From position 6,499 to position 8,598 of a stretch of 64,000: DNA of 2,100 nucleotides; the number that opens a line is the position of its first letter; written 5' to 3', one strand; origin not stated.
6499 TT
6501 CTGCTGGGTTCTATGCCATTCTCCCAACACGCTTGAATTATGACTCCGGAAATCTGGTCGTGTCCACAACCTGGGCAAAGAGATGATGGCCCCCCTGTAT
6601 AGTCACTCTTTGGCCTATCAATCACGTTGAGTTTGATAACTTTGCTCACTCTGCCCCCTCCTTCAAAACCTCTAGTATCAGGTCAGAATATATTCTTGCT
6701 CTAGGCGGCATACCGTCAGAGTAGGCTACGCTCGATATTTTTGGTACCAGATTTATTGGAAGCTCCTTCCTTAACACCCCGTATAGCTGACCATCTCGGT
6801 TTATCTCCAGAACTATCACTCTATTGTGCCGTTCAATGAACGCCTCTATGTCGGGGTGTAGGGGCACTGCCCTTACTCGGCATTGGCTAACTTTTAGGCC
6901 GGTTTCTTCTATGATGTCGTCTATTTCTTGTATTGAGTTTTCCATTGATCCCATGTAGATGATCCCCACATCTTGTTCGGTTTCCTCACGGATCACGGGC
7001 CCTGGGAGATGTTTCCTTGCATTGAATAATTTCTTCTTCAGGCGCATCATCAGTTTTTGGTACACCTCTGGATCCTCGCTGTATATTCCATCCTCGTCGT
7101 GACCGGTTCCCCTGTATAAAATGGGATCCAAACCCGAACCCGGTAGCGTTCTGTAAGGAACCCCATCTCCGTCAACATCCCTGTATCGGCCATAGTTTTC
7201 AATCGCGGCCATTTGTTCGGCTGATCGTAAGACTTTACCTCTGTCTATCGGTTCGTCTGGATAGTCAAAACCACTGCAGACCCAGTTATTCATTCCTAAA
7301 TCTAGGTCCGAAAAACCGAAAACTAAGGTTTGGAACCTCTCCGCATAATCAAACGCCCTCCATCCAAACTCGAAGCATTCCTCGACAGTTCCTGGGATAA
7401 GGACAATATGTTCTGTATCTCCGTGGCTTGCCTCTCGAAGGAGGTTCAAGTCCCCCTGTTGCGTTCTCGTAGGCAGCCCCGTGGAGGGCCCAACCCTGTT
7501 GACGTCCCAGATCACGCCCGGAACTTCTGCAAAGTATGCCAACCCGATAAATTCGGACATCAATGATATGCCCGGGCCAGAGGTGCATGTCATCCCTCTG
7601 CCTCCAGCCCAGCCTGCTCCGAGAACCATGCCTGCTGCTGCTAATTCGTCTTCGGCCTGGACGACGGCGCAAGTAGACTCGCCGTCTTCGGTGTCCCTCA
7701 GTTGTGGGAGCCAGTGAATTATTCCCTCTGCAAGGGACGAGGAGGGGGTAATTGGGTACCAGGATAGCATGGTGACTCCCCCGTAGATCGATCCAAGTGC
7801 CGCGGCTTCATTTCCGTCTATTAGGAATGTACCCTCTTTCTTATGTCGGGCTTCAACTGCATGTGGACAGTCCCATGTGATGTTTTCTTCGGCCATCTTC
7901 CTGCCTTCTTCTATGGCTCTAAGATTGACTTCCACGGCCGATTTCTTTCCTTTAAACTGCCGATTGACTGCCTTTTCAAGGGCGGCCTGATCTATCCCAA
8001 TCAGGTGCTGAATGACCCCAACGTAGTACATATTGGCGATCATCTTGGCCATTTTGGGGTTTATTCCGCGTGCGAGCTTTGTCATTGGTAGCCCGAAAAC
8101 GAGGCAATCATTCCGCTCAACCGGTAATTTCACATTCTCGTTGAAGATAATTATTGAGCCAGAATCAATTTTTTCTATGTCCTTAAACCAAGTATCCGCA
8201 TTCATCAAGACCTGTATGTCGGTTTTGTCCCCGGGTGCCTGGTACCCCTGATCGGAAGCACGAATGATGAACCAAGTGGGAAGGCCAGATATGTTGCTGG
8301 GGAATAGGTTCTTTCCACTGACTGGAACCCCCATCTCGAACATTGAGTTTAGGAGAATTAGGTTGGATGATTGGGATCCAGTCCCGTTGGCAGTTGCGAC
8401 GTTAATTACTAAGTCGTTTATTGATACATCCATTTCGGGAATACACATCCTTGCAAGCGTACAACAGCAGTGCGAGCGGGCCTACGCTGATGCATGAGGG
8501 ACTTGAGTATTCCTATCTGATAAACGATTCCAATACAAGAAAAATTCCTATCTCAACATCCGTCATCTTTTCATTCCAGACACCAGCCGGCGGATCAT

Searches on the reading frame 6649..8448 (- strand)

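Call 55: search_protein_families(library=pfam, proteins=[window:6649-8448:-], max_evalue=0.00001)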
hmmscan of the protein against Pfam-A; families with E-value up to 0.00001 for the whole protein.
window:6649-8448:- (600 aa): 2 families
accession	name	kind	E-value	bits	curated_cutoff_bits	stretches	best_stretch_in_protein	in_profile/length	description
PF01855.24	POR_N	-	2.6e-45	155.4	27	1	220-381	3-154/231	Pyruvate flavodoxin/ferredoxin oxidoreductase, thiamine diP-bdg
PF01558.24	POR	-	6e-28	98.6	27.4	1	22-183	2-172/173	Pyruvate ferredoxin/flavodoxin oxidoreductase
